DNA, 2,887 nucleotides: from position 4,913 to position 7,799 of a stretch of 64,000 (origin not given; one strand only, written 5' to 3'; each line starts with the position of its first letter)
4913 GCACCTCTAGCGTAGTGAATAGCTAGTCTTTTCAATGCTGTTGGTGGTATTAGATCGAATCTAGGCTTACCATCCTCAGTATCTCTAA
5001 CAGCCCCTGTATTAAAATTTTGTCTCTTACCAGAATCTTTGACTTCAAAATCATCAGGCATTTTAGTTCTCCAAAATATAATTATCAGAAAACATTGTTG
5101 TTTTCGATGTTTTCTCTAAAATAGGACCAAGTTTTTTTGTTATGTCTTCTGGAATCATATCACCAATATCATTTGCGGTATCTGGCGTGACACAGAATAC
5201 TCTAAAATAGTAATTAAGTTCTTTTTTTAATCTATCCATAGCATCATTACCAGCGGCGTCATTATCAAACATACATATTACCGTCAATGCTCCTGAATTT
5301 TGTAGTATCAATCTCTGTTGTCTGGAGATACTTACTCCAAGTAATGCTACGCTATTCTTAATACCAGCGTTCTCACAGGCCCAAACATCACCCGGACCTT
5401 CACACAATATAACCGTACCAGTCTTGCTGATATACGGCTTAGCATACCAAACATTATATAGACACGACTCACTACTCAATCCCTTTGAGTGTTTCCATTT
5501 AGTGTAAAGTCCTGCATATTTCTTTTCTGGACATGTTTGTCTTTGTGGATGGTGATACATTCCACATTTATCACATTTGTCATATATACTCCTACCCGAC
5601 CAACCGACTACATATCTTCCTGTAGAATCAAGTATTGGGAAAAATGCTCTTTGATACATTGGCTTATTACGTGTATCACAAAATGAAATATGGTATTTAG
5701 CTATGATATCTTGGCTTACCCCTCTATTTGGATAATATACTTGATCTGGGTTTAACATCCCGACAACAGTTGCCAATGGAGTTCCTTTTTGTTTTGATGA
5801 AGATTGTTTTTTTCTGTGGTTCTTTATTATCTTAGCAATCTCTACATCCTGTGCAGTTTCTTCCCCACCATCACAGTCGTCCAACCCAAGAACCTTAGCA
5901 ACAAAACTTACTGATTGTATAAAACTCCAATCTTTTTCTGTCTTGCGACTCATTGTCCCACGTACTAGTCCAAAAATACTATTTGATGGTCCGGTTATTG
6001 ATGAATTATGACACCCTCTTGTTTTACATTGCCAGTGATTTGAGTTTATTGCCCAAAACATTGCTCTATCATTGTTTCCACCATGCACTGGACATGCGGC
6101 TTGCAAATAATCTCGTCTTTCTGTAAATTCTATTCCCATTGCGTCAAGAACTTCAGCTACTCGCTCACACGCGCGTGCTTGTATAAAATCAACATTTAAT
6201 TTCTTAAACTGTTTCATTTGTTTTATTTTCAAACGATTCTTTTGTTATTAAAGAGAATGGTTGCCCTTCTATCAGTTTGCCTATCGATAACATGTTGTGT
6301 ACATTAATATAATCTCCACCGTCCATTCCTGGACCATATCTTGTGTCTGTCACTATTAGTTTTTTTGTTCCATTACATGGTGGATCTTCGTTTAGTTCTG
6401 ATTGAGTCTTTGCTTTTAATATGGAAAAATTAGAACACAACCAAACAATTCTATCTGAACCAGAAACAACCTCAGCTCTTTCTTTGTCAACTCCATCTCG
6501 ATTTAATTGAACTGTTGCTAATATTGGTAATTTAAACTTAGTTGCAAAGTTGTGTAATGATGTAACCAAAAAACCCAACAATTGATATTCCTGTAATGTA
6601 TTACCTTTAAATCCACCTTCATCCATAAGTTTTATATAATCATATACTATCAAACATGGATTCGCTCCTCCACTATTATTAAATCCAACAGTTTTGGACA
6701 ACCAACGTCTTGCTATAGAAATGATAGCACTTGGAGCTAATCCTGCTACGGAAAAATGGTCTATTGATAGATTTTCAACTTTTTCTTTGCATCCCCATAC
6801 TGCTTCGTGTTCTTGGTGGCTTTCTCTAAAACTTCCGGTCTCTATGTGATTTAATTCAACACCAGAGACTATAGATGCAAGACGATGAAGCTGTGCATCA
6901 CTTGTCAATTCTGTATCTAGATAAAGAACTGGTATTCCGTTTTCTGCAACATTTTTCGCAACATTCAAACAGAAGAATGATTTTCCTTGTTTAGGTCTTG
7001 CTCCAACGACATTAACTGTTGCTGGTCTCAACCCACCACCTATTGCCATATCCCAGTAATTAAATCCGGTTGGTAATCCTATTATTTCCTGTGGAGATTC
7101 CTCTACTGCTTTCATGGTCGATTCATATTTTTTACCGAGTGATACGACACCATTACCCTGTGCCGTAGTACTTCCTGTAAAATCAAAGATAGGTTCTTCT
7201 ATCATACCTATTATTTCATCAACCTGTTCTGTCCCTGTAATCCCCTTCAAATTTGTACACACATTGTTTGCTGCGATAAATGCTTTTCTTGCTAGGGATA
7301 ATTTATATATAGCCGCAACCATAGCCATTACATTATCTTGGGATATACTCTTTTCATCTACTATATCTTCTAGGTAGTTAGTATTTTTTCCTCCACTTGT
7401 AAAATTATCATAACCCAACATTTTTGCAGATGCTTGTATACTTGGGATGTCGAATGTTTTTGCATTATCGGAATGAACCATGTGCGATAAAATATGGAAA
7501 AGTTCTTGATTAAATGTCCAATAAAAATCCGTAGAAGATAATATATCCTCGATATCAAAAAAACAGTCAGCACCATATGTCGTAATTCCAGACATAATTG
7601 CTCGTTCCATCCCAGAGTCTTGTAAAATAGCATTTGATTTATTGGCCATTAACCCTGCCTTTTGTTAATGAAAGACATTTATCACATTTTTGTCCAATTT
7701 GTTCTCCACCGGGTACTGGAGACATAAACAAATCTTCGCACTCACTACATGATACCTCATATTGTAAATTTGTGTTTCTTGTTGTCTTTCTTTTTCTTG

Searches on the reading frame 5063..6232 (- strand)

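Call 13: search_protein_families(library=phrogs, proteins=[window:5063-6232:-])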
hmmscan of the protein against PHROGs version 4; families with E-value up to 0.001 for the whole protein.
window:5063-6232:- (389 aa): 5 families
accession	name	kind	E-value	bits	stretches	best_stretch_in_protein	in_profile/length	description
phrog_47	-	DNA, RNA and nucleotide metabolism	1.1e-36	127.7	1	11-368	8-330/947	DNA primase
phrog_6444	-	DNA, RNA and nucleotide metabolism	2.9e-20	73.6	1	194-341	202-328/577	DNA primase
phrog_239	-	DNA, RNA and nucleotide metabolism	5.7e-13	49.7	1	65-360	41-296/801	DNA primase/helicase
phrog_849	-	DNA, RNA and nucleotide metabolism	2e-08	34.6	1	256-376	226-344/435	DNA primase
phrog_6088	-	DNA, RNA and nucleotide metabolism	3.3e-08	33.4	1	27-338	6-256/772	DNA primase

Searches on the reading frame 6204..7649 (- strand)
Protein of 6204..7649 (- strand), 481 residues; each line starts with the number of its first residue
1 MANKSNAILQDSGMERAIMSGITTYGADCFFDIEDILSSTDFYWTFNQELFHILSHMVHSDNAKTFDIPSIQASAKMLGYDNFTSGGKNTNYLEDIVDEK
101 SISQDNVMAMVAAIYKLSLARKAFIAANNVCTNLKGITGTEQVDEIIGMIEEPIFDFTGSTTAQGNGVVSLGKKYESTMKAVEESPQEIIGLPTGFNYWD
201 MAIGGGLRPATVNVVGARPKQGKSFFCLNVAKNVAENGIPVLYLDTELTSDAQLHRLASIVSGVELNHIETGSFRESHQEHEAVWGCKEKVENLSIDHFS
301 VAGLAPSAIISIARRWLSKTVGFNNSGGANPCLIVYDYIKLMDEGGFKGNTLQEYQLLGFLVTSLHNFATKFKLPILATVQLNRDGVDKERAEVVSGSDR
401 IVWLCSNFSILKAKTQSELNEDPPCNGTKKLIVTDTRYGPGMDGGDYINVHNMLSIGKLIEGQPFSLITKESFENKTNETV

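Call 13: search_protein_families(library=phrogs, proteins=[window:6204-7649:-])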
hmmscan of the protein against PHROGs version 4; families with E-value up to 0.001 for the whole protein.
window:6204-7649:- (481 aa): 5 families
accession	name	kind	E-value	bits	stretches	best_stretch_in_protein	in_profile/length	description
phrog_19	-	DNA, RNA and nucleotide metabolism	8.2e-51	174.6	1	3-443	152-565/621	DnaB-like replicative helicase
phrog_243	-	DNA, RNA and nucleotide metabolism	6.1e-15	55.9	1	192-389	18-198/273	DnaB-like replicative helicase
phrog_239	-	DNA, RNA and nucleotide metabolism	9.4e-14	52.3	1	167-444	319-582/801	DNA primase/helicase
phrog_97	-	other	7.5e-10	39.6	1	173-268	32-129/506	UvsX-like recombinase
phrog_8337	-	DNA, RNA and nucleotide metabolism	9e-06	26.3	1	190-260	48-118/273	DNA repair protein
